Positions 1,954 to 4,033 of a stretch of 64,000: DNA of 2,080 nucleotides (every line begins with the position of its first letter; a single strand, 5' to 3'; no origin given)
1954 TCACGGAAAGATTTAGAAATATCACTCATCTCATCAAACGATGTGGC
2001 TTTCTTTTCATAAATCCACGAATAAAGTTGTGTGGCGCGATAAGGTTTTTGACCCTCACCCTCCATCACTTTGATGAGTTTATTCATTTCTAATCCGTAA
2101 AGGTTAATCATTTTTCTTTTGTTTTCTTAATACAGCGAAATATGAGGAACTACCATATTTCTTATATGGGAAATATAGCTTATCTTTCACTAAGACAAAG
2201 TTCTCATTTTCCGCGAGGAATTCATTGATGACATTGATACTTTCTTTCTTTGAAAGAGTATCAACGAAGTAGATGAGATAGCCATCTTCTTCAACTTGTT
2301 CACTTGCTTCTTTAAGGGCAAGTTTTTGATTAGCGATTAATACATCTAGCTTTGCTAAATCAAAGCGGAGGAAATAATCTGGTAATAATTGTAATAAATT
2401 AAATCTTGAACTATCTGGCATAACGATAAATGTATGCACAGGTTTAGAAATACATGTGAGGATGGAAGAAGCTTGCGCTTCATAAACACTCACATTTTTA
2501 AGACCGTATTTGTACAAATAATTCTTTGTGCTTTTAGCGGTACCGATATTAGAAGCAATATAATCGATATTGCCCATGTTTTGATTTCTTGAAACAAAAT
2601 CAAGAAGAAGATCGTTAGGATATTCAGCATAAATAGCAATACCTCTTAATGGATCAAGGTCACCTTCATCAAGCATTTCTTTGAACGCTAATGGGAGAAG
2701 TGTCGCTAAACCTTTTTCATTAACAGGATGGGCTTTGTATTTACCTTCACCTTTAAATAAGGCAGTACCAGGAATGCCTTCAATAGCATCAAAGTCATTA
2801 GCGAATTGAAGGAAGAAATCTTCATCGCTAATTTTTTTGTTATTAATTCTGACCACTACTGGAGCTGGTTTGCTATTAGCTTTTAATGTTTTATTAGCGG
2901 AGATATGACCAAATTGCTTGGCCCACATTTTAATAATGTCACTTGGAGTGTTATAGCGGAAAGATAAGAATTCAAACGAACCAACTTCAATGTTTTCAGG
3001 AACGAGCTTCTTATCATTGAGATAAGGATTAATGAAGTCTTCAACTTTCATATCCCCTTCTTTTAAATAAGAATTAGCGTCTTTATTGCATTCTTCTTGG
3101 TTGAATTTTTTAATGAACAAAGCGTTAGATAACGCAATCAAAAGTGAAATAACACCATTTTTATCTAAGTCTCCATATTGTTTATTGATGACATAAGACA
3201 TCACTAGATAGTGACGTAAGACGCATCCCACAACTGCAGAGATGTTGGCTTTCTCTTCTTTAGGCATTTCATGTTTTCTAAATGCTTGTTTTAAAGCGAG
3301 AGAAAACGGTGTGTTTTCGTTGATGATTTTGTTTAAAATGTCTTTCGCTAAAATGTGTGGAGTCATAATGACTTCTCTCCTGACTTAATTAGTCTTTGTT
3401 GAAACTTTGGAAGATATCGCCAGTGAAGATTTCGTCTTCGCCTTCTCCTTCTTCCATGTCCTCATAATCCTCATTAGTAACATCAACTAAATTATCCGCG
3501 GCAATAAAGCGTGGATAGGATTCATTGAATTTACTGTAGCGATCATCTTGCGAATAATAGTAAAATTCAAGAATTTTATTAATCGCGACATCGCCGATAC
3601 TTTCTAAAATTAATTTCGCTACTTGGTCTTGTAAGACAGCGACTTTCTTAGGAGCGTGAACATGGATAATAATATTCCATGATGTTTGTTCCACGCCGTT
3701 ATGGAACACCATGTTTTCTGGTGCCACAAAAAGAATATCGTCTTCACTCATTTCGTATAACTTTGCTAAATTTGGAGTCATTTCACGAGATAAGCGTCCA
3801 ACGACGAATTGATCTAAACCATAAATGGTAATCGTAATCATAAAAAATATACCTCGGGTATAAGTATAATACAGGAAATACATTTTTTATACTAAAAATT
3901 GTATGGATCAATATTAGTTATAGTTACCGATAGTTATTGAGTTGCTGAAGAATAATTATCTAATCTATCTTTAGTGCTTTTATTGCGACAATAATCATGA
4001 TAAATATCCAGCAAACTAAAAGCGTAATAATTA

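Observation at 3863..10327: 6.4 kb nested insertion at the priA 3' end, bounded and subdivided by three direct copies of the priA terminus, with no recombinase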

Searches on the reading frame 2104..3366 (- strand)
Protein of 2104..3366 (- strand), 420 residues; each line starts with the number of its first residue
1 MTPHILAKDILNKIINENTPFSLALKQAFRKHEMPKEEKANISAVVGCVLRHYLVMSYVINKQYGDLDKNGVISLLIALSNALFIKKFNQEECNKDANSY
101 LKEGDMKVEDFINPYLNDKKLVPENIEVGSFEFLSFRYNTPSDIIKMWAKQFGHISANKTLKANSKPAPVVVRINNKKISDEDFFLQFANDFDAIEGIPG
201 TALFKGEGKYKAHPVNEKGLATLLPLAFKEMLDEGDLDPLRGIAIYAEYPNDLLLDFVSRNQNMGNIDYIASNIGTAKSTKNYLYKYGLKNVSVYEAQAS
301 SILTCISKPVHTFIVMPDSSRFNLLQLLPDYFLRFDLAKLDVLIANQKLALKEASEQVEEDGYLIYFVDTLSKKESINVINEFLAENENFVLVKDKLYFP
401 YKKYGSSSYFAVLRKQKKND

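Call 7: search_protein_families(library=pfam, proteins=[window:2104-3366:-], max_evalue=0.01)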
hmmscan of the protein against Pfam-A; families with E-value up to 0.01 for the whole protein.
window:2104-3366:- (420 aa): 2 families
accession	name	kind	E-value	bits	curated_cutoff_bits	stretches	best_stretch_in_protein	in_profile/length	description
PF22458.1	RsmF-B_ferredox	-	1.9e-05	25.1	27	1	144-187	5-47/74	Methyltr_RsmF/B-like, ferredoxin-like domain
PF01189.24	Methyltr_RsmB-F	-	0.006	16.7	27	1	341-399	111-169/199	16S rRNA methyltransferase RsmB/F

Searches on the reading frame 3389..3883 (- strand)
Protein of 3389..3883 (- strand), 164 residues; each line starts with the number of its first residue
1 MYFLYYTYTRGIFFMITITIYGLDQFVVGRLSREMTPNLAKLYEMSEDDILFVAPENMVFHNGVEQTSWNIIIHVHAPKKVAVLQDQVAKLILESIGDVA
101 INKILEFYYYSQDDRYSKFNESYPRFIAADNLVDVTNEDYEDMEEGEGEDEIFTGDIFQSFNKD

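Call 7: search_protein_families(library=pfam, proteins=[window:3389-3841:-], max_evalue=0.01)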
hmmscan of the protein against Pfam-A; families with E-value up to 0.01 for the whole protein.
window:3389-3841:- (150 aa): 1 family
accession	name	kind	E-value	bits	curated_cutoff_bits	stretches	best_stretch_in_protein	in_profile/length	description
PF08921.16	DUF1904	-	0.0012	19.7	24.1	1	3-86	3-85/108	Domain of unknown function (DUF1904)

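Call 20: find_related_loci(query=window:3389-3841:-, collection=metagenome_contigs, flank=10000)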
Query window:3389-3841:- (150 aa) in metagenome_contigs; peptide patterns used: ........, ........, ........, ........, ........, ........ (x = any residue, [..] = any of these).
126 stretches matched a pattern; 53 encode a relative of the query (tblastn E <= 1e-3); 53 distinct loci.
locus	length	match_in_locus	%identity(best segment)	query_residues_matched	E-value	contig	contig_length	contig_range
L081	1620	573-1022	99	1-150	3e-105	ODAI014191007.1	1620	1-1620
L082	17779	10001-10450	89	1-150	1e-90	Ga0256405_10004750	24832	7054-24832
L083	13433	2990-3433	85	1-148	5e-86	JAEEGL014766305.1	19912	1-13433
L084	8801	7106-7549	85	1-148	5e-86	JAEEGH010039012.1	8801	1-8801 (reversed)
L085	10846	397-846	94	1-150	1e-85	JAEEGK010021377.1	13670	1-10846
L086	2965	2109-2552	84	1-148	1e-84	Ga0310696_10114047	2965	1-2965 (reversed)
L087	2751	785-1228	90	1-148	1e-82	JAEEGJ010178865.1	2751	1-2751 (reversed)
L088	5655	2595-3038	91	1-148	2e-81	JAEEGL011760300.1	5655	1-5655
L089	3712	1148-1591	91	1-148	1e-79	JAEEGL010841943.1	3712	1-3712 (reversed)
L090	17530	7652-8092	79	1-147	3e-77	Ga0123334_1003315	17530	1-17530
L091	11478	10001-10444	87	1-148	4e-77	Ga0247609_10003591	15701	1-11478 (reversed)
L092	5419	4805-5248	89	1-148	3e-76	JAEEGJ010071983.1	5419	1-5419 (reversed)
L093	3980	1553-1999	83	1-148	3e-76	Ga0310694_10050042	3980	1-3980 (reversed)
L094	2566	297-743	78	1-148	6e-77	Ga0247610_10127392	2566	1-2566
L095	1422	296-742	83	1-149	5e-80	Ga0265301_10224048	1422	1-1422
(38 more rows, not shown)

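Call 40: find_encoding_contigs(protein=window:3389-3841:-, flank=10000, max_places=10)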
Protein window:3389-3841:- (150 aa): 21 contigs read that carry it; 10 places shown.
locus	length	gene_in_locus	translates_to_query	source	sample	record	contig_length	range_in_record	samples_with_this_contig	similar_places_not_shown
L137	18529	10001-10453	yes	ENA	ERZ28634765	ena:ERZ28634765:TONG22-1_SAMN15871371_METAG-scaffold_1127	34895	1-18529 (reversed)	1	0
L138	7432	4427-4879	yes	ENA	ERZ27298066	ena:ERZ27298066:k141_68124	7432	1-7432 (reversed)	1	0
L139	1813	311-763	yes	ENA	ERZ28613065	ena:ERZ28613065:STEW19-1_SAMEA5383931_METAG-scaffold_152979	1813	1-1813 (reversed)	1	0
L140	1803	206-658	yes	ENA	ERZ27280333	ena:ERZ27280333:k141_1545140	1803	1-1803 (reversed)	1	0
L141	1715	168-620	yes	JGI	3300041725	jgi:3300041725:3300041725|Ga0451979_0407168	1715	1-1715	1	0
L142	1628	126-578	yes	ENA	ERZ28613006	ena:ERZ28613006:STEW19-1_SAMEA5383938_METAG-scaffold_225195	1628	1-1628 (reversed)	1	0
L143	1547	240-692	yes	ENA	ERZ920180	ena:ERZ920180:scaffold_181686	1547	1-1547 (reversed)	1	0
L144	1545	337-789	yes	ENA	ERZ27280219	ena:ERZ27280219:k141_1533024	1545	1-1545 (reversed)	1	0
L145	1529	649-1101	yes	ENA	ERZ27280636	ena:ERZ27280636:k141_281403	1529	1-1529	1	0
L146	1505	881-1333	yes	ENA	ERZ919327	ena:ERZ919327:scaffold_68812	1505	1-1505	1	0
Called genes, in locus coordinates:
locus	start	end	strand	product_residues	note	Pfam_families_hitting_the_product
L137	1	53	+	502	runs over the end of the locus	PF02874:ATP-synt_ab_N, PF00006:ATP-synt_ab, PF00306:ATP-synt_ab_C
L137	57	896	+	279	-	PF00231:ATP-synt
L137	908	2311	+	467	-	PF02874:ATP-synt_ab_N, PF00006:ATP-synt_ab, PF22919:ATP-synt_VA_C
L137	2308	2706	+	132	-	PF02823:ATP-synt_DE_N, PF00401:ATP-synt_DE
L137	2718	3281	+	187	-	PF00719:Pyrophosphatase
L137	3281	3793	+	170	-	PF00588:SpoU_methylase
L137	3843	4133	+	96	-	-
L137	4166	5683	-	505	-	PF05833:NFACT_N, PF05670:NFACT-R_1 (weak)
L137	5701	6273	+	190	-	PF00625:Guanylate_kin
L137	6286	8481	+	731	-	PF17764:PriA_3primeBD, PF00270:DEAD, PF04851:ResIII, PF13604:AAA_30 (weak), PF18319:Zn_ribbon_PriA, PF00271:Helicase_C, PF18074:PriA_C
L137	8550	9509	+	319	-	-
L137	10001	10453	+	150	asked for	-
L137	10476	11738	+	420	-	PF22458:RsmF-B_ferredox (faint)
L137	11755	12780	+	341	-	PF21016:RlmN_N, PF04055:Radical_SAM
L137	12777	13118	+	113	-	-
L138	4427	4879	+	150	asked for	-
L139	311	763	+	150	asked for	-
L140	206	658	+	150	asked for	-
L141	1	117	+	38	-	?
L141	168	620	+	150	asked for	-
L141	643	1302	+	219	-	-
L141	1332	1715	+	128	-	?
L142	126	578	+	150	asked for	-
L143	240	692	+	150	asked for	-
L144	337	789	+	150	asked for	-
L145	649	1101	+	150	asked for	-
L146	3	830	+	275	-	?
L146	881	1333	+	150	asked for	-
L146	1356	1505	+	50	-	?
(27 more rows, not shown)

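Call 52: find_encoding_contigs(protein=window:3389-3883:-, flank=10000, max_places=10)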
Protein window:3389-3883:- (164 aa): 10 contigs read that carry it; 7 places shown.
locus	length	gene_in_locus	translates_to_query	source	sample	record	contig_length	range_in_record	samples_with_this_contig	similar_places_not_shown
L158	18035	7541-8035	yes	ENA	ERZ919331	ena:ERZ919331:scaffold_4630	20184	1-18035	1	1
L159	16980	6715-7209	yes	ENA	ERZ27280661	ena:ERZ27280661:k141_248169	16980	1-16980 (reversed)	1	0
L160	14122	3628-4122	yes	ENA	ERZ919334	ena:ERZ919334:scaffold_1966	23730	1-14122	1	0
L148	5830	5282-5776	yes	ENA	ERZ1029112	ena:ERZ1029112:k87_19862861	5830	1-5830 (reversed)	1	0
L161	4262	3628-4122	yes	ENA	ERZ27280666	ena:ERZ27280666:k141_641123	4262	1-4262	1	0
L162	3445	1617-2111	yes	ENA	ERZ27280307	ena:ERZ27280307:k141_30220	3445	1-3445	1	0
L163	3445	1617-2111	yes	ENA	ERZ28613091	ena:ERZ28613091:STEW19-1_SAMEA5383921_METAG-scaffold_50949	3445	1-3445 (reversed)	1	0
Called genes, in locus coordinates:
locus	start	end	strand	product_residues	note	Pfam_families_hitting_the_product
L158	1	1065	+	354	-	?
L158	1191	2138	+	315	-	-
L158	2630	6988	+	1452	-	PF05593:RHS_repeat (faint)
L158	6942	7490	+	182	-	-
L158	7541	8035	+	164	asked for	-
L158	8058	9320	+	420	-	PF22458:RsmF-B_ferredox (faint)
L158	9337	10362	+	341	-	PF21016:RlmN_N, PF04055:Radical_SAM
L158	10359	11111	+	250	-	PF00481:PP2C, PF13672:PP2C_2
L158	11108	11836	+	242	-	PF00069:Pkinase, PF03109:ABC1 (faint), PF07714:PK_Tyr_Ser-Thr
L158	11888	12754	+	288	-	PF16745:RsgA_N, PF03193:RsgA_GTPase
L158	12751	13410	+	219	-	PF00834:Ribul_P_3_epim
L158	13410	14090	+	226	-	-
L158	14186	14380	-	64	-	PF00830:Ribosomal_L28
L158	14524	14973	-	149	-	-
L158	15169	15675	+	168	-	-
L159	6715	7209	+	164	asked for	-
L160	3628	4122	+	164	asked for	-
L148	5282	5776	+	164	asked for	-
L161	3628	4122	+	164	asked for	-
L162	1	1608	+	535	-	?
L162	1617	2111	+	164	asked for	-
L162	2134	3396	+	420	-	PF22458:RsmF-B_ferredox (faint)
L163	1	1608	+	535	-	?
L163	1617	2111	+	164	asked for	-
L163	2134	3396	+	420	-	PF22458:RsmF-B_ferredox (faint)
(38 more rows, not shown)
